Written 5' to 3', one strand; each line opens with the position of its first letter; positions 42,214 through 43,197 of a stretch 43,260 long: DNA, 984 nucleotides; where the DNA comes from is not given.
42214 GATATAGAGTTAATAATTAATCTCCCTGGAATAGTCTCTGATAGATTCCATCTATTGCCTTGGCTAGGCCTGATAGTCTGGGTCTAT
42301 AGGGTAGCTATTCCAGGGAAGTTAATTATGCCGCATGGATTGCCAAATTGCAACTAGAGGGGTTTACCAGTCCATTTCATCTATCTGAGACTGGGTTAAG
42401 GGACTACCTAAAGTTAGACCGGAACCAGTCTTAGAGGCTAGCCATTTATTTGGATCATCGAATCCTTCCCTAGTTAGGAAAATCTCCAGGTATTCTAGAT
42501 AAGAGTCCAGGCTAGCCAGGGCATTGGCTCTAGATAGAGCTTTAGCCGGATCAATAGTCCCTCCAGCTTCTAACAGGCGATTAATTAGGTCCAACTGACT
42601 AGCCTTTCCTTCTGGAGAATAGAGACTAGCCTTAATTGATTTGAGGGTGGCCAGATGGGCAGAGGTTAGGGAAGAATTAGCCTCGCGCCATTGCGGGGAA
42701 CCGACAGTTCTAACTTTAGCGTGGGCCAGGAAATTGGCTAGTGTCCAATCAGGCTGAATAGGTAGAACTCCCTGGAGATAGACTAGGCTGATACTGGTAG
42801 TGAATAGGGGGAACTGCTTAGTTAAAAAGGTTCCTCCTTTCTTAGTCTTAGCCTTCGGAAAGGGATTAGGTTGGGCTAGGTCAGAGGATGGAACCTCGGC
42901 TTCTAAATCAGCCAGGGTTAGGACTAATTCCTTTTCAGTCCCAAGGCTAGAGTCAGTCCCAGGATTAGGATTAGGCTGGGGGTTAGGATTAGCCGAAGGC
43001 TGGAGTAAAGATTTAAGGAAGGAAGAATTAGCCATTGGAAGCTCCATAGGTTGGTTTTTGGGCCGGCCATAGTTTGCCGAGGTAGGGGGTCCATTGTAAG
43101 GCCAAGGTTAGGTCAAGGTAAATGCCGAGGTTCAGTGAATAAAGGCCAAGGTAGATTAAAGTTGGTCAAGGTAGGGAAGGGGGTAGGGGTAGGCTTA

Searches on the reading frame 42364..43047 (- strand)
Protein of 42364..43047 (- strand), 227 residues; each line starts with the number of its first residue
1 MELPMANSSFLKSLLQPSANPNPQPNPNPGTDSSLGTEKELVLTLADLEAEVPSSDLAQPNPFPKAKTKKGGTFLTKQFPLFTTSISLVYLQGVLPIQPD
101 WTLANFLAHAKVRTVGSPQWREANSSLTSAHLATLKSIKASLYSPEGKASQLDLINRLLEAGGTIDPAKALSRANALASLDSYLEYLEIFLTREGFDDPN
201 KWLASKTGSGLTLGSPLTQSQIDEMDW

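Call 35: search_protein_families(library=pfam, proteins=[window:42364-43047:-], max_evalue=0.01)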
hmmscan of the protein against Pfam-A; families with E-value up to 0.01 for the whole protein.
window:42364-43047:- (227 aa): 0 families

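Call 36: search_protein_families(library=phrogs, proteins=[window:42364-43047:-], max_evalue=0.001)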
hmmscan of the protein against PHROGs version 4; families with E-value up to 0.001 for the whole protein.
window:42364-43047:- (227 aa): 1 family
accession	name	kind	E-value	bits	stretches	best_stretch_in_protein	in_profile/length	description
phrog_16737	-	unknown function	2.7e-150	499.1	1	5-227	1-223/223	-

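Call 43: find_related_loci(query=window:42364-43047:-, collection=viral_contigs, flank=3000)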
Query window:42364-43047:- (227 aa) in viral_contigs; peptide patterns used: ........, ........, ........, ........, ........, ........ (x = any residue, [..] = any of these).
8 stretches matched a pattern; 1 encode a relative of the query (tblastn E <= 1e-3); 1 distinct loci.
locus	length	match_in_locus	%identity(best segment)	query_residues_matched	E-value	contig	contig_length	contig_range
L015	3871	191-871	97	1-227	4e-150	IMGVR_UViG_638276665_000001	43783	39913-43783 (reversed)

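Call 45: find_encoding_contigs(protein=window:42364-43047:-, flank=3000, max_places=10)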
Protein window:42364-43047:- (227 aa): no gene with exactly this product is on record in the collection.

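Call 46: find_homologous_proteins(query=window:42364-43047:-, max_evalue=0.001)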
Query window:42364-43047:- (227 aa): 7 proteins with E <= 0.001 among 1228 candidates.
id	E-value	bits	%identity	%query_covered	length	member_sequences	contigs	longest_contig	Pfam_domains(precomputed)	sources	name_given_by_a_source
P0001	6.1e-136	469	97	98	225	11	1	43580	-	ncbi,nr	ncbi:hypothetical protein TF_55 [Pseudomonas phage vB_PaeP_TF17]|nr:hypothetical protein TF_55 [Pseu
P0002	3.7e-135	467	97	98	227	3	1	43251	-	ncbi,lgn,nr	ncbi:TPA: hypothetical protein NOS66_004873 [Pseudomonas aeruginosa]|nr:hypothetical protein [Pseudo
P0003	2.3e-129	448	93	98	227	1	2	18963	-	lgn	-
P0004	1.1e-125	436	91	98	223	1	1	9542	-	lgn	-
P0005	2.8e-120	418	88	98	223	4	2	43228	-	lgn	-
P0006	3.7e-119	414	88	98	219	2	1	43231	-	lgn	-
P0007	8.8e-64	233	78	63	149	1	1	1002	-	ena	-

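Call 47: find_encoding_contigs(protein=P0005, flank=3000, max_places=5)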
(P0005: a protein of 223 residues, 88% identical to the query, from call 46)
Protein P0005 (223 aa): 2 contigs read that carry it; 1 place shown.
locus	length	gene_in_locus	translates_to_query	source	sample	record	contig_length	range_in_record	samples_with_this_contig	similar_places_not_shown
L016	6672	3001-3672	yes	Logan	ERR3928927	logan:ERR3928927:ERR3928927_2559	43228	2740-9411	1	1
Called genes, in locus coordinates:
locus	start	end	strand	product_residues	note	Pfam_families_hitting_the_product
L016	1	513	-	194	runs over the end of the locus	-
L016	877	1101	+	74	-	-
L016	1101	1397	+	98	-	-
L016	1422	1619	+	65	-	-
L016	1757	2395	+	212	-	-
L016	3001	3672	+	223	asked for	-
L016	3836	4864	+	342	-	-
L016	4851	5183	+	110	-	-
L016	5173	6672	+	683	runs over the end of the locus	PF00580:UvrD-helicase (faint), PF13245:AAA_19, PF13604:AAA_30, PF01443:Viral_helicase1 (weak), PF13538:UvrD_C_2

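Call 48: find_encoding_contigs(protein=P0006, flank=3000, max_places=5)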
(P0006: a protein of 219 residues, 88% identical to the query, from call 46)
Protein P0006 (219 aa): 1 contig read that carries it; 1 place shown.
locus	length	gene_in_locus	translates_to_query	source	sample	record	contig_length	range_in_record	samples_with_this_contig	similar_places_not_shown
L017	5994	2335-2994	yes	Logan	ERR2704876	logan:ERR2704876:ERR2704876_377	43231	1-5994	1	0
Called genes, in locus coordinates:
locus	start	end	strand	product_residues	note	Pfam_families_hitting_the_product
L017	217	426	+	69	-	-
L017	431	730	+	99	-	-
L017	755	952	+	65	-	-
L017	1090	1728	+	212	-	-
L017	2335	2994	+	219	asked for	-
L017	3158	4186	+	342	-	-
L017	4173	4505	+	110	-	-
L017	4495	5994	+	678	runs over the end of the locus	PF00580:UvrD-helicase (faint), PF13245:AAA_19, PF13604:AAA_30, PF01443:Viral_helicase1 (weak), PF13538:UvrD_C_2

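Call 49: find_encoding_contigs(protein=P0002, flank=3000, max_places=5)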
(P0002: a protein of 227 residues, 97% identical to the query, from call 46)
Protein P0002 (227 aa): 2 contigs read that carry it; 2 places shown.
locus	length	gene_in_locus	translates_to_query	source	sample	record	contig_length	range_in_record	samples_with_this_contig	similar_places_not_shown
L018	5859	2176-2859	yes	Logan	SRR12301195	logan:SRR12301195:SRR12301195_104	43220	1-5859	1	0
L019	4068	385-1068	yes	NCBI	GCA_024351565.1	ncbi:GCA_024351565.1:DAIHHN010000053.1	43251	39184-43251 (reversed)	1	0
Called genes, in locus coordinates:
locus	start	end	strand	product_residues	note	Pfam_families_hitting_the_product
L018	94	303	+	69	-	-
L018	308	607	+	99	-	-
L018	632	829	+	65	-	-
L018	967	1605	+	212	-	-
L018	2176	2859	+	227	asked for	-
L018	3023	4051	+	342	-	-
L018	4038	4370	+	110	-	-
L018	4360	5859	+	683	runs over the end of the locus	PF00580:UvrD-helicase (faint), PF13245:AAA_19, PF13604:AAA_30, PF01443:Viral_helicase1 (weak), PF13538:UvrD_C_2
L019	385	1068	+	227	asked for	-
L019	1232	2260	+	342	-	-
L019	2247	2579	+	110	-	-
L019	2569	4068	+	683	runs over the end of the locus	PF00580:UvrD-helicase (faint), PF13245:AAA_19, PF13604:AAA_30, PF01443:Viral_helicase1 (weak), PF13538:UvrD_C_2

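Call 50: find_encoding_contigs(protein=P0003, flank=3000, max_places=5)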
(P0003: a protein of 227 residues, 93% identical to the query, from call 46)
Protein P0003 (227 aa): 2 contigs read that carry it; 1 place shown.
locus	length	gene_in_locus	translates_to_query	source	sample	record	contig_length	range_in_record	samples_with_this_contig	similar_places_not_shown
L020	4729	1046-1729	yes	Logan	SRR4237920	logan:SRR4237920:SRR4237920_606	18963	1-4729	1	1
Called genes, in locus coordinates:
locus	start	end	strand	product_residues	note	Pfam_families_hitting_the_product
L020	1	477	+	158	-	?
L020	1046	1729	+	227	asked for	-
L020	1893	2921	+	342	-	-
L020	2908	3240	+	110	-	-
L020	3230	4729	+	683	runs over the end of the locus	PF00580:UvrD-helicase (faint), PF13245:AAA_19, PF13604:AAA_30, PF01443:Viral_helicase1 (weak), PF13538:UvrD_C_2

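Call 51: find_encoding_contigs(protein=P0004, flank=3000, max_places=5)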
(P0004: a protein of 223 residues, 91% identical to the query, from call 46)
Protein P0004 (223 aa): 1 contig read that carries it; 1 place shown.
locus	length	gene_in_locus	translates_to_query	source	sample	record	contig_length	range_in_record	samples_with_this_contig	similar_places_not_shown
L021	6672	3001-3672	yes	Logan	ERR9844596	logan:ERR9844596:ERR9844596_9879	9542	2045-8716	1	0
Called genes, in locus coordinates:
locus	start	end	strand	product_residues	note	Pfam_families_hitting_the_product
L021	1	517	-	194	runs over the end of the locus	-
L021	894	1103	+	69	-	-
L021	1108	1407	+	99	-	-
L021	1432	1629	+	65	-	-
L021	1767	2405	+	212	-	-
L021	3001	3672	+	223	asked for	-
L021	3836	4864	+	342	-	-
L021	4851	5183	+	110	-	-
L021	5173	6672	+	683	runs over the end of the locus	PF00580:UvrD-helicase (faint), PF13245:AAA_19, PF13604:AAA_30, PF01443:Viral_helicase1 (weak), PF13538:UvrD_C_2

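Call 123: search_protein_families(library=padloc, proteins=[window:42364-43035:-], max_evalue=0.01)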
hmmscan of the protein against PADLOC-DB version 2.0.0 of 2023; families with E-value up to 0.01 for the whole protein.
window:42364-43035:- (223 aa): 0 families

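Call 126: predict_structure(alignment_id=A3)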
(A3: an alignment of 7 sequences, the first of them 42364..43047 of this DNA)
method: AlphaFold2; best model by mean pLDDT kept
length: 227 residues; sequences in the alignment: 7
mean_pLDDT: 35.6   pTM: 0.30
mean pLDDT of the five models: 35.6, 35.3, 35.0, 34.7, 32.5
residues with pLDDT >= 90: 0; 70-90: 0; 50-70: 36; < 50: 191
segments of 3 or more residues with pLDDT < 50: 1-121, 147-173, 194-227
pLDDT, mean of each block of 10 residues (from residue 1): 27 27 30 25 26 28 25 24 26 26 35 39 52 53 51 44 37 48 53 44 36 31 34
secondary structure, 60 per line:
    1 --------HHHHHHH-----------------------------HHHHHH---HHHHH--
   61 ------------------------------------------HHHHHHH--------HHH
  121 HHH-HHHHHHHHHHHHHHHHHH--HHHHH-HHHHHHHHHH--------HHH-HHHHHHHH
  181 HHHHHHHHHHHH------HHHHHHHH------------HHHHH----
elements in order: H9-15 H45-50 H54-58 H103-109 H118-123 H125-142 H145-149 H151-160 H173-192 H199-206 H219-223
